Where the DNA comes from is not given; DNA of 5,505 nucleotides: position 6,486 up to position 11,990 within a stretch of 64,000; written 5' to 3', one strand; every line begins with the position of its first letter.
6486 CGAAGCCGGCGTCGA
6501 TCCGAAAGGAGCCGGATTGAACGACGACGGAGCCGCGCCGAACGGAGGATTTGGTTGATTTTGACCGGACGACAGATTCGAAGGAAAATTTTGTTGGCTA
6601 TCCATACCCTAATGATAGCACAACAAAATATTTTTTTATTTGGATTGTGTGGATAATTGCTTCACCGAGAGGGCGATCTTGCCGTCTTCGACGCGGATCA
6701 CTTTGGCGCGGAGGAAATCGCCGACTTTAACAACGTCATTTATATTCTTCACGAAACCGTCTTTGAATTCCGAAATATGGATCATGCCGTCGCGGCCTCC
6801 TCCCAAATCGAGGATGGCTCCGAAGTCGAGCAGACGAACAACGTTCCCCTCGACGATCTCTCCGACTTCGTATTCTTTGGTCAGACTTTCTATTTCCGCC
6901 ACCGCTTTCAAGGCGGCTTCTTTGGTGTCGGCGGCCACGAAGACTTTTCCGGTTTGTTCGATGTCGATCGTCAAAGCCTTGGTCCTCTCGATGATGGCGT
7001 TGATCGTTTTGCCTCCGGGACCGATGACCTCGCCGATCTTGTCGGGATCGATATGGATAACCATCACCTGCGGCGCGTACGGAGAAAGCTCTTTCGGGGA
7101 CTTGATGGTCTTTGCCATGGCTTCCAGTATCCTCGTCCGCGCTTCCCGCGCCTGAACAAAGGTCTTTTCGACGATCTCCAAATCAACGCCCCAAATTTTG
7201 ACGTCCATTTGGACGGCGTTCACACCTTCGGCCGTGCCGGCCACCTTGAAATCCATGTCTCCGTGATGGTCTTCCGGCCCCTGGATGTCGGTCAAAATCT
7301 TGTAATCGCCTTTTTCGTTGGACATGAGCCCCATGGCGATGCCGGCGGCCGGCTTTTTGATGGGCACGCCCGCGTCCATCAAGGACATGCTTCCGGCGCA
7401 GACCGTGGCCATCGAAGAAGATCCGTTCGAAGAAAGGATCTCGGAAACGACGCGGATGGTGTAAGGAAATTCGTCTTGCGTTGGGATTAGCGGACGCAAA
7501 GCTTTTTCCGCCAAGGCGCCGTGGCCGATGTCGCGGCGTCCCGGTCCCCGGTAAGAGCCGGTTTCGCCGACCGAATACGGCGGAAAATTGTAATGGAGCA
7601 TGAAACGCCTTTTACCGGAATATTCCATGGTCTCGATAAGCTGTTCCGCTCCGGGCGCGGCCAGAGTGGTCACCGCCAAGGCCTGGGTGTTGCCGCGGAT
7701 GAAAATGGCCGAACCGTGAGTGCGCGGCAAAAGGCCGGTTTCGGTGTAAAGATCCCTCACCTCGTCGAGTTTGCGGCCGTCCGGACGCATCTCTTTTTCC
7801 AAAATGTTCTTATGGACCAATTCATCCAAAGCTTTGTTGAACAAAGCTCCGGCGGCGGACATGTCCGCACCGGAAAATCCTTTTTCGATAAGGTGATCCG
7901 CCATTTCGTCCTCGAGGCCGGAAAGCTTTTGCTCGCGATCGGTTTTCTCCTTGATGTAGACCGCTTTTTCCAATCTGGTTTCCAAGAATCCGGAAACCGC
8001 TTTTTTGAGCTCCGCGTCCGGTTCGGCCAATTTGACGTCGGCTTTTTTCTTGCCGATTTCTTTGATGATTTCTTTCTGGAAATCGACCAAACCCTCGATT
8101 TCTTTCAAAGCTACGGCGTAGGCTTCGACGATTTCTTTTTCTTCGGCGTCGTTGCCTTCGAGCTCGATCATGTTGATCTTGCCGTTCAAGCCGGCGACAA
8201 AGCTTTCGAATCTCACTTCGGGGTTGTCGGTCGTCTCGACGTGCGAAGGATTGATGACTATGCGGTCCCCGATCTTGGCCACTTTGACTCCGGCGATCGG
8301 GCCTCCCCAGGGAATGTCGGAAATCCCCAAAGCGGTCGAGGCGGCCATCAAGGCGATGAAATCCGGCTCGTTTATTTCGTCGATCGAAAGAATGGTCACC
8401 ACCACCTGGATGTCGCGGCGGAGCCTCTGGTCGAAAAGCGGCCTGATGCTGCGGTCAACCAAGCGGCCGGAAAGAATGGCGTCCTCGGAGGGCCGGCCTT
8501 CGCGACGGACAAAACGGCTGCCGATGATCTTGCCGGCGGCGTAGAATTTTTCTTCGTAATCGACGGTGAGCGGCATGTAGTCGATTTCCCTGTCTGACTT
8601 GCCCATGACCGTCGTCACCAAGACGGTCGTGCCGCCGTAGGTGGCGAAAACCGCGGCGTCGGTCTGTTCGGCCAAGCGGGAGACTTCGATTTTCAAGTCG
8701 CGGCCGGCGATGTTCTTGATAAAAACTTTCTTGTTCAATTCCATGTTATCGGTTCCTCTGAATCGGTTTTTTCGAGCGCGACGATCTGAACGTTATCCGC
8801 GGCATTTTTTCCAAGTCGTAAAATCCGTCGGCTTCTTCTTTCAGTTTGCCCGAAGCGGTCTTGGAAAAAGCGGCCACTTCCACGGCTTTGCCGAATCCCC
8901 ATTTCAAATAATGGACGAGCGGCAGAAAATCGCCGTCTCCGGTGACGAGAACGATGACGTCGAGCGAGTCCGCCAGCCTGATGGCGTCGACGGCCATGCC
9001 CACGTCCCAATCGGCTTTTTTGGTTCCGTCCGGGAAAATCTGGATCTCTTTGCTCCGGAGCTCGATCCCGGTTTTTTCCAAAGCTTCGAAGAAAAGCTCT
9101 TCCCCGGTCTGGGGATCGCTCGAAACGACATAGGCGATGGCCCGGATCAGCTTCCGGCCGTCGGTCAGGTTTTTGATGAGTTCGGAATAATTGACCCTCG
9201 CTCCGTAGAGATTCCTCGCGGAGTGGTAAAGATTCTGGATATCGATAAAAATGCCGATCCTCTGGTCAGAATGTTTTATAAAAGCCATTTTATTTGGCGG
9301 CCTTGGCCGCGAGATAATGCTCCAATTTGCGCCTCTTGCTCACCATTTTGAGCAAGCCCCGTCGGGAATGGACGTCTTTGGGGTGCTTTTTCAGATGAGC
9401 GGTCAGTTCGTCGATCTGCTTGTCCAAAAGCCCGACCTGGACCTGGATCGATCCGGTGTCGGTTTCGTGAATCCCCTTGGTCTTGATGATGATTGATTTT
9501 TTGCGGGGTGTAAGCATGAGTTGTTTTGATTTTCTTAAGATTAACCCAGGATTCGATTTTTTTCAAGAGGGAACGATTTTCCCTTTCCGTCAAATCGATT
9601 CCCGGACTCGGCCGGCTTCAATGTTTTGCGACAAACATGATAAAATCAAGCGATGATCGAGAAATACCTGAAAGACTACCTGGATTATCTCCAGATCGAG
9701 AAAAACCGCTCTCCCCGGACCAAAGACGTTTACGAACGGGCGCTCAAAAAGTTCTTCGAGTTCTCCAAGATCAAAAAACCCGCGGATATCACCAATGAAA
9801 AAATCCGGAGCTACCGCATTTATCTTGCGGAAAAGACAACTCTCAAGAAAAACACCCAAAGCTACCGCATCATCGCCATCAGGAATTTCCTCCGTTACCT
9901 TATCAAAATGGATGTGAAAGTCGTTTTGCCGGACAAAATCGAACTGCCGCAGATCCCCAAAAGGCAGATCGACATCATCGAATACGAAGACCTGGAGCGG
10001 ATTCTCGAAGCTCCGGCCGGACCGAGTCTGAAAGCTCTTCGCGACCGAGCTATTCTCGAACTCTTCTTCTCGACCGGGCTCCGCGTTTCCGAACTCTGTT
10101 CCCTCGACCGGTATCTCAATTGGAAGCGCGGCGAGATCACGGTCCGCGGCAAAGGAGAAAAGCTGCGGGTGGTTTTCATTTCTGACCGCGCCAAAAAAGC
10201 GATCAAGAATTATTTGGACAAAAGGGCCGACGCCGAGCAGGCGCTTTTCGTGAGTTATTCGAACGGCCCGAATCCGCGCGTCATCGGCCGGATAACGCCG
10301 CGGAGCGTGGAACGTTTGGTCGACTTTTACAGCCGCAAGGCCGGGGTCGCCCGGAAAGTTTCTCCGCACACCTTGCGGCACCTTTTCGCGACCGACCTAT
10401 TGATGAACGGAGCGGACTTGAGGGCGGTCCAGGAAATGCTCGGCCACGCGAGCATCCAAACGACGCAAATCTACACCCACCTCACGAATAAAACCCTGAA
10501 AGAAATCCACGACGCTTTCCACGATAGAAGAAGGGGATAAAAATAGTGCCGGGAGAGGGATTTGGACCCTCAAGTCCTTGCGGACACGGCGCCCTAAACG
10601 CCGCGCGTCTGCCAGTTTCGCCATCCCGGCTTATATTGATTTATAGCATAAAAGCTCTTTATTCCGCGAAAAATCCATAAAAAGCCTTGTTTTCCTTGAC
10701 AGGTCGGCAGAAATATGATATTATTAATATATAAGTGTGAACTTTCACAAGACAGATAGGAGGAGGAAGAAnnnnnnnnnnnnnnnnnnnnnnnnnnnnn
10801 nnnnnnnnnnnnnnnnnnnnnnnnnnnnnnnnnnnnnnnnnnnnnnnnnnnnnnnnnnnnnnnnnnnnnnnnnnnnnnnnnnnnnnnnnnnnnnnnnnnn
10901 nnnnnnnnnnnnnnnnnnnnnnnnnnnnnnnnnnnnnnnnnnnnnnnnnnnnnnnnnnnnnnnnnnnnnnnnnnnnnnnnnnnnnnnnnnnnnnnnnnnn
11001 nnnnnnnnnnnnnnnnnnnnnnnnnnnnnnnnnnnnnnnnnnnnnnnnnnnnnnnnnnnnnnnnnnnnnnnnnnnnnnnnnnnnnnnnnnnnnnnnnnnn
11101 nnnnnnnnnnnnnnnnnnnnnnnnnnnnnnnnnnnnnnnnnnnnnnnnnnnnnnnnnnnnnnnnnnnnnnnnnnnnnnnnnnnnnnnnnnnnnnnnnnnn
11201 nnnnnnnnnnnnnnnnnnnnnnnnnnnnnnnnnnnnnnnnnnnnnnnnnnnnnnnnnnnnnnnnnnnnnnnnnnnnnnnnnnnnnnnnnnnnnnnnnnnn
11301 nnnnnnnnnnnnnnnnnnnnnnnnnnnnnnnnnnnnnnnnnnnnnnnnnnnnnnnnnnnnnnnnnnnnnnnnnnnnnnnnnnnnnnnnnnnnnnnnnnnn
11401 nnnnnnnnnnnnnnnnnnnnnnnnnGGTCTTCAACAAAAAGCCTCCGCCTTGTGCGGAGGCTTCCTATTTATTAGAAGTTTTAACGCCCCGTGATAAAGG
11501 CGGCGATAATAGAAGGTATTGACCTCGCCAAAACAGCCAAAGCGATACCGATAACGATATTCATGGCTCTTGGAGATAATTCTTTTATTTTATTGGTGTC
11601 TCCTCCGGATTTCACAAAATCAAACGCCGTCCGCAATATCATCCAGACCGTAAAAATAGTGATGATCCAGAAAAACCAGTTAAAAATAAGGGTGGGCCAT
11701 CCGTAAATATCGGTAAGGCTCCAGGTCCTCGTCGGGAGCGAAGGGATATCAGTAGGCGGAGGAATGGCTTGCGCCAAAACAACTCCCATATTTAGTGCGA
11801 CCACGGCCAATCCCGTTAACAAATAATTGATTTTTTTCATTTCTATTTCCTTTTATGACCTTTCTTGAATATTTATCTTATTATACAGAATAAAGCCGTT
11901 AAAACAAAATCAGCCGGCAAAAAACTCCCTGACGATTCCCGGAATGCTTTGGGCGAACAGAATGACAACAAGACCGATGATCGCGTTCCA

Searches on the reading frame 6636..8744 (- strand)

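Call 10: search_protein_families(library=pfam, proteins=[window:6636-8744:-], max_evalue=0.001)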
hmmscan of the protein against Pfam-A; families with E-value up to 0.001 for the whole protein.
window:6636-8744:- (702 aa): 6 families
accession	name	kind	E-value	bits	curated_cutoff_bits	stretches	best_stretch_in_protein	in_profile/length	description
PF01138.27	RNase_PH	-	9.4e-52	175.3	25.5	2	328-461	1-130/130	3' exoribonuclease family, domain 1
PF00575.29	S1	-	2e-15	57.4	22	1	625-695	2-74/74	S1 RNA binding domain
PF03726.19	PNPase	-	6.6e-11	43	24.6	1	245-325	1-81/81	Polyribonucleotide nucleotidyltransferase, RNA binding domain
PF03725.20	RNase_PH_C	-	9.7e-10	38.7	20.8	1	148-214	1-66/67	3' exoribonuclease family, domain 2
PF00013.35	KH_1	-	1.6e-08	34.6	21.5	1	562-619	3-65/66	KH domain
PF13083.13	KH_KhpA-B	-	0.00077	19.8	32.1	0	559-584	29-54/73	KhpA/KhpB, KH domain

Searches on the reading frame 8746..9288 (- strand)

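Call 10: search_protein_families(library=pfam, proteins=[window:8746-9288:-], max_evalue=0.001)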
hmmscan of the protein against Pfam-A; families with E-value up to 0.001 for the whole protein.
window:8746-9288:- (180 aa): 1 family
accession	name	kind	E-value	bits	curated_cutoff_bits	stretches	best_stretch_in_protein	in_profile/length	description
PF01936.24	NYN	-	2.4e-34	119.3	24.2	1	10-160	1-145/145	NYN domain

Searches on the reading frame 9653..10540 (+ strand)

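Call 10: search_protein_families(library=pfam, proteins=[window:9653-10540:+], max_evalue=0.001)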
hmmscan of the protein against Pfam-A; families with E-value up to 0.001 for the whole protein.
window:9653-10540:+ (295 aa): 4 families
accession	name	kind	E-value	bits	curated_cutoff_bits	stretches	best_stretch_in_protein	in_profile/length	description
PF00589.27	Phage_integrase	-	2e-40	138.8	27.1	1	110-279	4-170/172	Phage integrase family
PF02899.23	Phage_int_SAM_1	-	4.4e-13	49.8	22.3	1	6-85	1-81/83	Phage integrase, N-terminal SAM-like domain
PF13495.12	Phage_int_SAM_4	-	3e-09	37.6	27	1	8-88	4-83/85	Phage integrase, N-terminal SAM-like domain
PF13102.12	Phage_int_SAM_5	-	1.8e-07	31.9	22.3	1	14-88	12-87/98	Phage integrase SAM-like domain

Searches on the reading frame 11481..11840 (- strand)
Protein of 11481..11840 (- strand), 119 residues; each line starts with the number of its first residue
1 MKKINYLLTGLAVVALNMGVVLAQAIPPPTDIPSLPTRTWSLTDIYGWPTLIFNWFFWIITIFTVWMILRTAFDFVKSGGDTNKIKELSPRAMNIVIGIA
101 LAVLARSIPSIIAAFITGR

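Call 10: search_protein_families(library=pfam, proteins=[window:11481-11840:-], max_evalue=0.001)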
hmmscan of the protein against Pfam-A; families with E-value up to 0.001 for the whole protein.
window:11481-11840:- (119 aa): 1 family
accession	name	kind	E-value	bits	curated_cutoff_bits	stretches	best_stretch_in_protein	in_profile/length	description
PF18895.5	T4SS_pilin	-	0.00081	19.9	26.6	1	52-108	12-67/71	Type IV secretion system pilin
